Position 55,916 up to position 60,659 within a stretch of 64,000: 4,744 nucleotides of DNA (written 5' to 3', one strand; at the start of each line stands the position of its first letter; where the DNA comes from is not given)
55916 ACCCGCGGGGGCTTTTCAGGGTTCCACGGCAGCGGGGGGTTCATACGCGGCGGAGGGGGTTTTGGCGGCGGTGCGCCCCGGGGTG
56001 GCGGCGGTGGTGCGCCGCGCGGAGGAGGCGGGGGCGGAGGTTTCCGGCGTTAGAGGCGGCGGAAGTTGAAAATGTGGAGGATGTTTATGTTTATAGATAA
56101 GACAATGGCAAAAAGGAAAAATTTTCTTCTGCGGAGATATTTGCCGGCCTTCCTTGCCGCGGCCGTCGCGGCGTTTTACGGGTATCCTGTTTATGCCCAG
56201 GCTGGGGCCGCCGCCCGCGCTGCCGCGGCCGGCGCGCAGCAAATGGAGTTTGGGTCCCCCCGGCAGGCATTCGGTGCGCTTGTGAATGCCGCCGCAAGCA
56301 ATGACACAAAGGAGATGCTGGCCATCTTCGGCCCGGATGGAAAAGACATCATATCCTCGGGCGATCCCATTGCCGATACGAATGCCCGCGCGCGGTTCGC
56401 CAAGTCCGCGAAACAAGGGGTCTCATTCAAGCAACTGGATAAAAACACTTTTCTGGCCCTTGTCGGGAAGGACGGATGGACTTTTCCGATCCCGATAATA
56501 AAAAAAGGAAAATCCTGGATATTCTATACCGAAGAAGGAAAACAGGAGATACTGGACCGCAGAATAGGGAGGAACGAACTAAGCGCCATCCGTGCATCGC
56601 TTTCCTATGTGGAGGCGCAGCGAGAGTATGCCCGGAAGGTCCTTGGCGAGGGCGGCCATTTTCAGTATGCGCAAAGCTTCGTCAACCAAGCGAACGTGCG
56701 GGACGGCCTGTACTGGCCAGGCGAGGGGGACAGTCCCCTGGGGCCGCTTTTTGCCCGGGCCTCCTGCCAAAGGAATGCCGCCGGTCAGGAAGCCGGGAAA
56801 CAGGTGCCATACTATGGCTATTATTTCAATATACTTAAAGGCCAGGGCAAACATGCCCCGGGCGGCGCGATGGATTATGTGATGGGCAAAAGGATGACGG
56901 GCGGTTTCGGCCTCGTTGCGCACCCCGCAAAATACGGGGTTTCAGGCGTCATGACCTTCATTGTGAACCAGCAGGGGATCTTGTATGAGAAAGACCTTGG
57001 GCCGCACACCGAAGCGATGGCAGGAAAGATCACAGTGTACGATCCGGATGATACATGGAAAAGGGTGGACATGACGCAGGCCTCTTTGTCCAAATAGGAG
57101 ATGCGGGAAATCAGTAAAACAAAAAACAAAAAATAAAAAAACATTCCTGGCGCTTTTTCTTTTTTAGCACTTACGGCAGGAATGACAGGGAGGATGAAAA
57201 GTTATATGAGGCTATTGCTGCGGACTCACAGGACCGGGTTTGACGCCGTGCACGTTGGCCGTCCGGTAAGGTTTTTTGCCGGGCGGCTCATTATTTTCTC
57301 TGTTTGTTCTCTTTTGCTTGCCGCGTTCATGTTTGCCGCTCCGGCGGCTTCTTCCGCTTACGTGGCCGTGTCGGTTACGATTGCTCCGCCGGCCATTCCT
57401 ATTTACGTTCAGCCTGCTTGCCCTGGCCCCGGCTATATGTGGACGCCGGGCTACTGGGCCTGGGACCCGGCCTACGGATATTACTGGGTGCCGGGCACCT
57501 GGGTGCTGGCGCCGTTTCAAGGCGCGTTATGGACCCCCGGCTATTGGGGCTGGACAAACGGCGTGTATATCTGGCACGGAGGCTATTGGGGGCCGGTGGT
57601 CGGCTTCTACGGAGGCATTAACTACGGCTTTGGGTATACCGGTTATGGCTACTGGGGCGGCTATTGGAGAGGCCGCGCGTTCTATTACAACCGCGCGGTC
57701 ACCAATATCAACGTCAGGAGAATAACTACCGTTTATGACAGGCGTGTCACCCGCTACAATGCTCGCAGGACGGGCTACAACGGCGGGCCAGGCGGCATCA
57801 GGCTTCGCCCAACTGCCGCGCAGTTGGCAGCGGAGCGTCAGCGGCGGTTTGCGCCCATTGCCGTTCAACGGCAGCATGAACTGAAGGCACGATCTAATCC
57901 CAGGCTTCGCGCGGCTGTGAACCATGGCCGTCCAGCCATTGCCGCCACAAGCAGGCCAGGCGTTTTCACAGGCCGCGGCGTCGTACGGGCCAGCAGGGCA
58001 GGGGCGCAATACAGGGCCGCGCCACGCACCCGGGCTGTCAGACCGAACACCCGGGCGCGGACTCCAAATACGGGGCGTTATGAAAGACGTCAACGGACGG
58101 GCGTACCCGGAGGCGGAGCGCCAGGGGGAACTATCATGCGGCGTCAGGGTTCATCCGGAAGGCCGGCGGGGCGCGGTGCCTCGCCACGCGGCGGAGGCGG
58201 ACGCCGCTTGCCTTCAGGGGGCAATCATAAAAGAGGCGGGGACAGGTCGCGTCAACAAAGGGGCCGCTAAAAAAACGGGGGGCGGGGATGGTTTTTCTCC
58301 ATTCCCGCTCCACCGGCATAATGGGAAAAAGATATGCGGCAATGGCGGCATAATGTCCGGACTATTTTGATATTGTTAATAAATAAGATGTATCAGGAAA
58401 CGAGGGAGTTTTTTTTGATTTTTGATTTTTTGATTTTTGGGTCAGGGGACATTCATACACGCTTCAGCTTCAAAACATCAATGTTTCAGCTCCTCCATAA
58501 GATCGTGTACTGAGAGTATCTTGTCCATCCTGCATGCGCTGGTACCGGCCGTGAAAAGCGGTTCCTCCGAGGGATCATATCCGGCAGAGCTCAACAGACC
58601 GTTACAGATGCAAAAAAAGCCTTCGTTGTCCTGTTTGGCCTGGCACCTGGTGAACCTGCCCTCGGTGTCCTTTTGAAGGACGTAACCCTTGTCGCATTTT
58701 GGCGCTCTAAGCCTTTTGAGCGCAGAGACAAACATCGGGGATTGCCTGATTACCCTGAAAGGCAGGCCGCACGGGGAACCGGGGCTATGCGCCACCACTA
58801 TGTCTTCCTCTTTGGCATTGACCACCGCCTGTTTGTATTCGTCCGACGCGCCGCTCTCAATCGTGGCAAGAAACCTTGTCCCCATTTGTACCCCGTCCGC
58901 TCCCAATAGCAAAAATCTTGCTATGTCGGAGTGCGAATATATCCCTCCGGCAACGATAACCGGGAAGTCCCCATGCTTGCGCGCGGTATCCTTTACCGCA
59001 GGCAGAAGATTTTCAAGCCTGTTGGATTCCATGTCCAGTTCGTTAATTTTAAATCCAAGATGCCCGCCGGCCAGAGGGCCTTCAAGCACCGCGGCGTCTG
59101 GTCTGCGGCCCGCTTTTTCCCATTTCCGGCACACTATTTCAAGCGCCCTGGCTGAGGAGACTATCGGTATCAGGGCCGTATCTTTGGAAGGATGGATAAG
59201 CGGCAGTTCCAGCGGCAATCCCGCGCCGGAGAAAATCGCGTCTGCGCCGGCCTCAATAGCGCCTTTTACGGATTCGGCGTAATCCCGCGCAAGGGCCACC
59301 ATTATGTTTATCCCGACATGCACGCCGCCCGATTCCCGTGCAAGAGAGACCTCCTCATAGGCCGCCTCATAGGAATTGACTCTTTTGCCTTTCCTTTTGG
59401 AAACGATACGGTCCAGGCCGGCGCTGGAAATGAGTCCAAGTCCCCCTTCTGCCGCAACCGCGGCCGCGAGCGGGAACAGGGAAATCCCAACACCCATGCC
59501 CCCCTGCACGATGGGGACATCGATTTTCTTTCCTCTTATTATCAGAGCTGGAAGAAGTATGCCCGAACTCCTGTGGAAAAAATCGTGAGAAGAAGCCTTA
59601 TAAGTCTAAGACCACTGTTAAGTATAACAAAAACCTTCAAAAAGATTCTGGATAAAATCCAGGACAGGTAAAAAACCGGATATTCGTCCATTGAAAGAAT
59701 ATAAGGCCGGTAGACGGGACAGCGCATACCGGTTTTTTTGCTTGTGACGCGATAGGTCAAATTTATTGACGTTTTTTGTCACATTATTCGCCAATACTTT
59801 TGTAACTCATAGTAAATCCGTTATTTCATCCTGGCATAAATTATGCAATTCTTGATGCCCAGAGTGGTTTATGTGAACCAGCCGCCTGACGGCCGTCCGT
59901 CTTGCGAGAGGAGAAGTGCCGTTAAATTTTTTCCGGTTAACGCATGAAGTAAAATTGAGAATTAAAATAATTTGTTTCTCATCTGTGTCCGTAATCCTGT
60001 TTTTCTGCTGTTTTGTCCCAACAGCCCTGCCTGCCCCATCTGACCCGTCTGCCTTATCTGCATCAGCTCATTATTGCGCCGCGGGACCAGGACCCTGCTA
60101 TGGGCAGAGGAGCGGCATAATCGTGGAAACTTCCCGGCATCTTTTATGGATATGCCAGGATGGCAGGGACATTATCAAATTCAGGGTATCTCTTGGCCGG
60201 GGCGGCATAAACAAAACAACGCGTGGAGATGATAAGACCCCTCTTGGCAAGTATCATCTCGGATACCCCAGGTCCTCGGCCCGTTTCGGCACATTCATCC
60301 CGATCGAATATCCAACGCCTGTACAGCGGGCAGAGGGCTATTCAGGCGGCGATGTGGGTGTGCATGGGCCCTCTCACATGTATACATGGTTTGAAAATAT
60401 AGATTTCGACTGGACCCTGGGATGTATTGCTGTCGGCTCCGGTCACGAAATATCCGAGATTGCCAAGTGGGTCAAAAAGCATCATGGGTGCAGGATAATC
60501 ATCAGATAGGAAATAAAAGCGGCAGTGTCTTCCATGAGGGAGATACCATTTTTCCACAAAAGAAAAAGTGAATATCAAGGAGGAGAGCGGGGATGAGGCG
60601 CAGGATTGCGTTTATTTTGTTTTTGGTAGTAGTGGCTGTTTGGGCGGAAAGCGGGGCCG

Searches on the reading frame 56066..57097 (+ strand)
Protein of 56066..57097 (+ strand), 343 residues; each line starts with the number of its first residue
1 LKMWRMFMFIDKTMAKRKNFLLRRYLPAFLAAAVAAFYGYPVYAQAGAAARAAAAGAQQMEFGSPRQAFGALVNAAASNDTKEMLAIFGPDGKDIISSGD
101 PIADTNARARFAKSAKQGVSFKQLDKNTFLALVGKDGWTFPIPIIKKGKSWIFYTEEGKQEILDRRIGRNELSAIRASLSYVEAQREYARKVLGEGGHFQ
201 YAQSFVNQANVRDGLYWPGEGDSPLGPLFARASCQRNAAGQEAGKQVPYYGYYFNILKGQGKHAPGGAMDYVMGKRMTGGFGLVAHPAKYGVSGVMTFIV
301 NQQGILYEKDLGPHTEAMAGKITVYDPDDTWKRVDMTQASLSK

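Call 33: search_protein_families(library=pfam, max_evalue=0.000001, proteins=[window:56066-57097:+])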
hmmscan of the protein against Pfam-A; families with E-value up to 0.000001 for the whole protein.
window:56066-57097:+ (343 aa): 1 family
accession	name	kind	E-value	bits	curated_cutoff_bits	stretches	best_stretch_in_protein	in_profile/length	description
PF11453.13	DUF2950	-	3.2e-98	328.7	20.2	1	59-334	1-274/274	Protein of unknown function (DUF2950)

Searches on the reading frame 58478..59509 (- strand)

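Call 33: search_protein_families(library=pfam, max_evalue=0.000001, proteins=[window:58478-59509:-])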
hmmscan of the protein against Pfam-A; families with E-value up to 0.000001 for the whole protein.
window:58478-59509:- (343 aa): 1 family
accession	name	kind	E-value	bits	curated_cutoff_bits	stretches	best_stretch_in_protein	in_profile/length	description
PF03060.21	NMO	-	4.7e-42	145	28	1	2-341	16-328/331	Nitronate monooxygenase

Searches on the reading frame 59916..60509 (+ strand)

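Call 33: search_protein_families(library=pfam, max_evalue=0.000001, proteins=[window:59916-60509:+])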
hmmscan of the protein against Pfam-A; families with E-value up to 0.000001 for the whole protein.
window:59916-60509:+ (197 aa): 1 family
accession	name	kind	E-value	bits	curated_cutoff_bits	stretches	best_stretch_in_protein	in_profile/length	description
PF03734.19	YkuD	-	3.1e-16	60.7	23.4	1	67-188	3-140/146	L,D-transpeptidase catalytic domain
